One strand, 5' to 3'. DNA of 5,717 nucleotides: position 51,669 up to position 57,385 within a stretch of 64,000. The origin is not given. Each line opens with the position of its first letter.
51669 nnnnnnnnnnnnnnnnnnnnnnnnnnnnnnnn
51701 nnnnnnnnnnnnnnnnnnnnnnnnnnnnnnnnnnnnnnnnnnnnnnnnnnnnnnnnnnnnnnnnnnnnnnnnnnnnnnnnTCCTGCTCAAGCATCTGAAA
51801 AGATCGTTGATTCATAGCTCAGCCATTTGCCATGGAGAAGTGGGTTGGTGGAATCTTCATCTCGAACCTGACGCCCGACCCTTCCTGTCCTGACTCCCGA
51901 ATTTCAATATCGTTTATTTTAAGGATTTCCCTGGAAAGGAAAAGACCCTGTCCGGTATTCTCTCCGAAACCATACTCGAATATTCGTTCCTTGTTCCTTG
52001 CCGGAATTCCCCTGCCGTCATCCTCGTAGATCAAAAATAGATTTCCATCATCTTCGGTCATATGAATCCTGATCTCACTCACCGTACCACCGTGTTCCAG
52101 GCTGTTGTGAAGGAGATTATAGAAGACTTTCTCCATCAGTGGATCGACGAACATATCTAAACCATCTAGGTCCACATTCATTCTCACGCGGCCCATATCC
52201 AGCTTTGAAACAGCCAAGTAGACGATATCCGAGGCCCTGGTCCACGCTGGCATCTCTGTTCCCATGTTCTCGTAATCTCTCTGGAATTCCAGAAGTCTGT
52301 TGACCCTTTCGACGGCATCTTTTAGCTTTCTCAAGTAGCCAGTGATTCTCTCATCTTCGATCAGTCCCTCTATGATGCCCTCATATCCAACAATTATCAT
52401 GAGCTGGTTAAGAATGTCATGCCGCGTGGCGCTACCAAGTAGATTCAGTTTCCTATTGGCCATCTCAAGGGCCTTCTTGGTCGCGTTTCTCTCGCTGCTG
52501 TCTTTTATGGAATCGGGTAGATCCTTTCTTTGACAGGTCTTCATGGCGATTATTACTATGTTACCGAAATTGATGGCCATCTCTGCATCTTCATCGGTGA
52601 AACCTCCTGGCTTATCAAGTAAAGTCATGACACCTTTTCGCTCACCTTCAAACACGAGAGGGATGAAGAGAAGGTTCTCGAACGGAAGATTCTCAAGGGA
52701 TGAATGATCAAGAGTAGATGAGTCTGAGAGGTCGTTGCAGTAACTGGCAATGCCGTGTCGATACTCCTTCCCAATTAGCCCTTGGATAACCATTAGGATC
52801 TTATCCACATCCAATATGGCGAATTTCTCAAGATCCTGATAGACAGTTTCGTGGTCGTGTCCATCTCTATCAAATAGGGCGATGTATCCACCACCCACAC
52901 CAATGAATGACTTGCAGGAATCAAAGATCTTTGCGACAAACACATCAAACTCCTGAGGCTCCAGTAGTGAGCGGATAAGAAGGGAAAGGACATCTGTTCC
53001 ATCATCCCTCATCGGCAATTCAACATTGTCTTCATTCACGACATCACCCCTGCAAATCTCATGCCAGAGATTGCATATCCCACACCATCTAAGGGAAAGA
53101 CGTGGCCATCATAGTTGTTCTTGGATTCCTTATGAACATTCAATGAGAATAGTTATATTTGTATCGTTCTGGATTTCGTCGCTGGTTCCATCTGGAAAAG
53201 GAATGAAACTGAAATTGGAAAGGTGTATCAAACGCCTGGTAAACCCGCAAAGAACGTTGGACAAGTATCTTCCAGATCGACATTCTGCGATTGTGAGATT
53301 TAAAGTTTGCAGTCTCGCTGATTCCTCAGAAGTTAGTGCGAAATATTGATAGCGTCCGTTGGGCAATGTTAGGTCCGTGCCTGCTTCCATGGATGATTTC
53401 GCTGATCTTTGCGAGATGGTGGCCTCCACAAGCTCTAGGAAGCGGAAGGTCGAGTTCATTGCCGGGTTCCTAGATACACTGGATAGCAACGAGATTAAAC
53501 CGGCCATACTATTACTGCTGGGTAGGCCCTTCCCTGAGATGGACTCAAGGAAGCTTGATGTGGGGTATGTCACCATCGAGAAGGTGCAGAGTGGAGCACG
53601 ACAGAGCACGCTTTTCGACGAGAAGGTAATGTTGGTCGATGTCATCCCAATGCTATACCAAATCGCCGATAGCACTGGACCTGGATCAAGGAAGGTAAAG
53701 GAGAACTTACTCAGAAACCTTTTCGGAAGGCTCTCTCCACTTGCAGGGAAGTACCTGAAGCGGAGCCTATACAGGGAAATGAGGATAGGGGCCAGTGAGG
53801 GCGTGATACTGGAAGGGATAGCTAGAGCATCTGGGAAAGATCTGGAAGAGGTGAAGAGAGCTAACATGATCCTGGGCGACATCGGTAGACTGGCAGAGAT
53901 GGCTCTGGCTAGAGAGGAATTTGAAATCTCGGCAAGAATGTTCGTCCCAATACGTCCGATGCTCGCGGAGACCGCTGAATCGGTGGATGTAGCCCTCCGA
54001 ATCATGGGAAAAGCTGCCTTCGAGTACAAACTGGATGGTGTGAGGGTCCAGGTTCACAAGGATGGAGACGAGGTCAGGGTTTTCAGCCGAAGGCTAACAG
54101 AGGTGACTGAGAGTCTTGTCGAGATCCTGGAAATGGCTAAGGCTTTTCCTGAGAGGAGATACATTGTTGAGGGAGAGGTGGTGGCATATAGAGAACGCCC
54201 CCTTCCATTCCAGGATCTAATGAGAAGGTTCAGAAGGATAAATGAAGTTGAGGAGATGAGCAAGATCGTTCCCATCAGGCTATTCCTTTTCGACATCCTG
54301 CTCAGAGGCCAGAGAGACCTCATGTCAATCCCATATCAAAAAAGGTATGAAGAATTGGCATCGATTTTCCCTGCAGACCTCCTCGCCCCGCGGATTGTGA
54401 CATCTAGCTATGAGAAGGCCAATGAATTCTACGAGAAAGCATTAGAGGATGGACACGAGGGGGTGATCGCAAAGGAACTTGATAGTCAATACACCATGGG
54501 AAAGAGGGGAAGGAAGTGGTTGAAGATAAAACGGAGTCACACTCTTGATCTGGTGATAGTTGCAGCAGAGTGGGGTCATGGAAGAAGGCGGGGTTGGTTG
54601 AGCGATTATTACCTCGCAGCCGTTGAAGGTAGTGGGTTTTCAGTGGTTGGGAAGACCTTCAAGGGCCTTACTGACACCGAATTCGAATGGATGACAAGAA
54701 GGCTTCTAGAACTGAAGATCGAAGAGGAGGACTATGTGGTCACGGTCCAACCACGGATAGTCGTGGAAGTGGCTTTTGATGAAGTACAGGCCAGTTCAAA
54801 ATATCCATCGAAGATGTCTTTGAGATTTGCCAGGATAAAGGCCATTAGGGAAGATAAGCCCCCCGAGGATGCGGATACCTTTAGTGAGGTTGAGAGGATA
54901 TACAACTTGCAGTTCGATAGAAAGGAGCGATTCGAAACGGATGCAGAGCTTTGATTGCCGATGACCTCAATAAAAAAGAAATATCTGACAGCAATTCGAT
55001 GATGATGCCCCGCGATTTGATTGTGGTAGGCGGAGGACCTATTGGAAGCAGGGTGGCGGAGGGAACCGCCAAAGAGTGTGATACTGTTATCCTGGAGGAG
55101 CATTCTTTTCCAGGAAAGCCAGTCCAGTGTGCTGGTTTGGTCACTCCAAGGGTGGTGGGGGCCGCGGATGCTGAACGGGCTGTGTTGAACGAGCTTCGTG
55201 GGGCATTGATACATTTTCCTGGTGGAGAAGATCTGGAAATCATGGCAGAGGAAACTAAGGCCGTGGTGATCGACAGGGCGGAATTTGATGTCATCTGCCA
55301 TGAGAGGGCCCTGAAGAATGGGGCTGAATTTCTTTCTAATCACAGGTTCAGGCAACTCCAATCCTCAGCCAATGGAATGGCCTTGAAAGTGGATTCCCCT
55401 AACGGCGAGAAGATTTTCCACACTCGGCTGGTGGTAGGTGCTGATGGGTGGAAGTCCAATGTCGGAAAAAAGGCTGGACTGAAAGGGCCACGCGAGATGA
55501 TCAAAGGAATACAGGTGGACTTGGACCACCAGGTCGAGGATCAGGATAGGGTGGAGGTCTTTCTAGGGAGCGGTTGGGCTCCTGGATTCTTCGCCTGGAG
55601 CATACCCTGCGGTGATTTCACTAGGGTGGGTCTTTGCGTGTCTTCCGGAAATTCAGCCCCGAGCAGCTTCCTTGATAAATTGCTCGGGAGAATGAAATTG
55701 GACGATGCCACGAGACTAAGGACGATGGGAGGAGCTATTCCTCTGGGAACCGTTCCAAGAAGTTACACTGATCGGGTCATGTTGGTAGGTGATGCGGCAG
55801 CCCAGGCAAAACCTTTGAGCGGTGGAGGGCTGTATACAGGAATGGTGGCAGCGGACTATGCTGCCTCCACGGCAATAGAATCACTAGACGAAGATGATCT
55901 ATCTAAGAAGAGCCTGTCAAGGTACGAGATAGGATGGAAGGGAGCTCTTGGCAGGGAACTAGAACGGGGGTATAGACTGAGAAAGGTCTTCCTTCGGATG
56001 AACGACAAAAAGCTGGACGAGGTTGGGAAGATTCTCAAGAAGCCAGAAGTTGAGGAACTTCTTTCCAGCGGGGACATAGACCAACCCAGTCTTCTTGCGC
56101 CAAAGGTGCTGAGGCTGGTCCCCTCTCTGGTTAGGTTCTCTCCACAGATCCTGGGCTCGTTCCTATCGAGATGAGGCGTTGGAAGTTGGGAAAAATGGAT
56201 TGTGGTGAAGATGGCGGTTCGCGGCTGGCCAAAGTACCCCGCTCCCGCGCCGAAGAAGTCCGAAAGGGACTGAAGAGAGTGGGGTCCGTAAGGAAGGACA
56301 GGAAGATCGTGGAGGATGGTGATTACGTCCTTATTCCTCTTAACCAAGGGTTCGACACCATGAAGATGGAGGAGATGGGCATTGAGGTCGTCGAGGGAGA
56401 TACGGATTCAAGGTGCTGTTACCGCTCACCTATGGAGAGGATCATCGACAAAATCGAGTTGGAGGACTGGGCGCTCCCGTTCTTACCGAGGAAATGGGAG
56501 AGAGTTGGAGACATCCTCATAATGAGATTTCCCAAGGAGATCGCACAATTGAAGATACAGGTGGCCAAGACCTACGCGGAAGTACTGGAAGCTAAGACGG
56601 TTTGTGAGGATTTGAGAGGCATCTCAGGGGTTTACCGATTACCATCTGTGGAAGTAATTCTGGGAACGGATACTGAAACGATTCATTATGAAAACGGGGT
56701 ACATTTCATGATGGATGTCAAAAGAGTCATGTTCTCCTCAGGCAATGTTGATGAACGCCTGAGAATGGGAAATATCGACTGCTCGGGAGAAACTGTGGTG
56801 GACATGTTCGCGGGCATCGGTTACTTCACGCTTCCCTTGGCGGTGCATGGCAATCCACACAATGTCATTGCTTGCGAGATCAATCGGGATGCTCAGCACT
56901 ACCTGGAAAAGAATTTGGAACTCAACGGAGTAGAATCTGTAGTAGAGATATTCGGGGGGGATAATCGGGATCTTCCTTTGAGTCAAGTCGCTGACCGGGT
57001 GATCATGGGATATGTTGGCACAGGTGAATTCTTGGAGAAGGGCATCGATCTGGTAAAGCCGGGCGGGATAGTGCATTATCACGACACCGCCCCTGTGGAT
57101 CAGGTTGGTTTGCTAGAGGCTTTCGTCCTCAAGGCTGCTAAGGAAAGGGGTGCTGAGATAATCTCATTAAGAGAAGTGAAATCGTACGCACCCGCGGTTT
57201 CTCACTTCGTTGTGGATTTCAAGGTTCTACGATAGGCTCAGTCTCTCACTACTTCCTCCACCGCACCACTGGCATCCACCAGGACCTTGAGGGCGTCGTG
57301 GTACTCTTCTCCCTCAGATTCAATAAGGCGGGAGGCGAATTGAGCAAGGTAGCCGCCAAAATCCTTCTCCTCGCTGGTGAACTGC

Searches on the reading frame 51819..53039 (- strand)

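Call 73: search_protein_families(library=pfam, proteins=[window:51819-53039:-], max_evalue=0.000001)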
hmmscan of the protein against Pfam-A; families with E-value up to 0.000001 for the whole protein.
window:51819-53039:- (406 aa): 2 families
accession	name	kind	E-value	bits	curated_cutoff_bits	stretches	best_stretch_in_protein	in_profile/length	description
PF02518.31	HATPase_c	-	1.3e-14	55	26.4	1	302-398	6-109/111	Histidine kinase-, DNA gyrase B-, and HSP90-like ATPase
PF13185.12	GAF_2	-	1.2e-12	48.7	28.6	1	31-166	4-135/136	GAF domain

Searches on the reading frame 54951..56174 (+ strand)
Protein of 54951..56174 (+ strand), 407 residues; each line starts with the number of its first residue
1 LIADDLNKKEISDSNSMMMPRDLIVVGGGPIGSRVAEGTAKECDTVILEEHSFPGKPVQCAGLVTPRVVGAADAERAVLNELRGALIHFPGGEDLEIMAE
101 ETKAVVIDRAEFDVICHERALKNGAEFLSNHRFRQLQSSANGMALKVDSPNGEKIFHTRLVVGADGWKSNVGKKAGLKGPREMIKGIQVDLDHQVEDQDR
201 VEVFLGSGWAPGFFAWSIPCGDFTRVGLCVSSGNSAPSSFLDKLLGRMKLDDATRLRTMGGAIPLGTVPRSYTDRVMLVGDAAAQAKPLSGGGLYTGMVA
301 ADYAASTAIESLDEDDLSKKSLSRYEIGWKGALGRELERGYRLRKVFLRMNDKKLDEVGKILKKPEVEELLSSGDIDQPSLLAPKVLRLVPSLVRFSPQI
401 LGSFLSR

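Call 73: search_protein_families(library=pfam, proteins=[window:54951-56174:+], max_evalue=0.000001)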
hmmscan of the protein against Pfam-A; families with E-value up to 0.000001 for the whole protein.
window:54951-56174:+ (407 aa): 1 family
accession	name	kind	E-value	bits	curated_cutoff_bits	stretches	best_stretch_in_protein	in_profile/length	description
PF01494.25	FAD_binding_3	-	7.8e-12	45.5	22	1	24-208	5-208/349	FAD binding domain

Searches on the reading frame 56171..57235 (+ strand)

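Call 73: search_protein_families(library=pfam, proteins=[window:56171-57235:+], max_evalue=0.000001)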
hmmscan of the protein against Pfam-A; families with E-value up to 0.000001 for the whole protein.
window:56171-57235:+ (354 aa): 3 families
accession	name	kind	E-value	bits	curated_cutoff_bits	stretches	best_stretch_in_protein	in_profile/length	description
PF02475.24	TRM5-TYW2_MTfase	-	2.5e-50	171.1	28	1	170-308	1-140/164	TRM5/TYW2 methyltransferase domain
PF25133.1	TYW2_N_2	-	9.5e-17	61.3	27.7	1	97-168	9-79/79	TYW2 N-terminal domain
PF18093.7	Trm5_N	-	6.6e-10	39.1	22.7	1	21-62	3-44/47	tRNA methyltransferase 5 N-terminal domain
